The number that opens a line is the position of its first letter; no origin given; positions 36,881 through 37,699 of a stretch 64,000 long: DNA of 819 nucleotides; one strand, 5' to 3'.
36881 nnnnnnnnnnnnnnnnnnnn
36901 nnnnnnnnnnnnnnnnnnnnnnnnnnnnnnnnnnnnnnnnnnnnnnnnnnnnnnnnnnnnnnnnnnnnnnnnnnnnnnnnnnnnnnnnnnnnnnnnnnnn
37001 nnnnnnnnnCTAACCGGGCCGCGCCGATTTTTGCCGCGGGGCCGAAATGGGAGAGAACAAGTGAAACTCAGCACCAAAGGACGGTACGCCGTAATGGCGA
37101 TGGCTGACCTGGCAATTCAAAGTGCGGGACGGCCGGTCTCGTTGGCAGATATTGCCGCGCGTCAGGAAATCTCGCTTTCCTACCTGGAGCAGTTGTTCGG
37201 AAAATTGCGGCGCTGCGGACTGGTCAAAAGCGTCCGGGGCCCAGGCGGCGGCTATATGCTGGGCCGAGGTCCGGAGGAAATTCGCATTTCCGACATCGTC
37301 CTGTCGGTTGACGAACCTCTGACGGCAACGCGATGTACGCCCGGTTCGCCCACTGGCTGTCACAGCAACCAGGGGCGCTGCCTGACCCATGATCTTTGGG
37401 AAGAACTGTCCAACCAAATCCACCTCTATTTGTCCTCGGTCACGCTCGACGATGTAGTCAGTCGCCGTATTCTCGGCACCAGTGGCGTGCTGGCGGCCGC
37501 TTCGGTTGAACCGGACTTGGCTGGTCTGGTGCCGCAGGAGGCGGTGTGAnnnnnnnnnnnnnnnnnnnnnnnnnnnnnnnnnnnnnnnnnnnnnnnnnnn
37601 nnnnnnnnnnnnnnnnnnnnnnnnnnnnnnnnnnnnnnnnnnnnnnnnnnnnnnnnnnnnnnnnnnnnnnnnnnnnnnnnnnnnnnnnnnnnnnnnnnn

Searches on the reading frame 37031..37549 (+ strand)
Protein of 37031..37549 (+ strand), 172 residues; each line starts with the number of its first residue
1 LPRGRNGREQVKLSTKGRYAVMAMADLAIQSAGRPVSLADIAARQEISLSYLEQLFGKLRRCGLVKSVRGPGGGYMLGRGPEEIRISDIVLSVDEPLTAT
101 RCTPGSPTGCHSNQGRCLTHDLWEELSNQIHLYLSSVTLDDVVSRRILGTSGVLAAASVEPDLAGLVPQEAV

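Call 60: search_protein_families(library=pfam, proteins=[window:37031-37549:+], max_evalue=0.001)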
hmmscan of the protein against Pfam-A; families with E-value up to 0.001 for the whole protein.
window:37031-37549:+ (172 aa): 2 families
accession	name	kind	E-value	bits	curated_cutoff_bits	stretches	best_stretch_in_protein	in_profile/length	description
PF02082.26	Rrf2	-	2.9e-40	137.9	30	1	13-144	1-131/132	Iron-dependent Transcriptional regulator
PF03444.21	HrcA_DNA-bdg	-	0.00084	19.4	21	0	21-76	10-64/79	Winged helix-turn-helix transcription repressor, HrcA DNA-binding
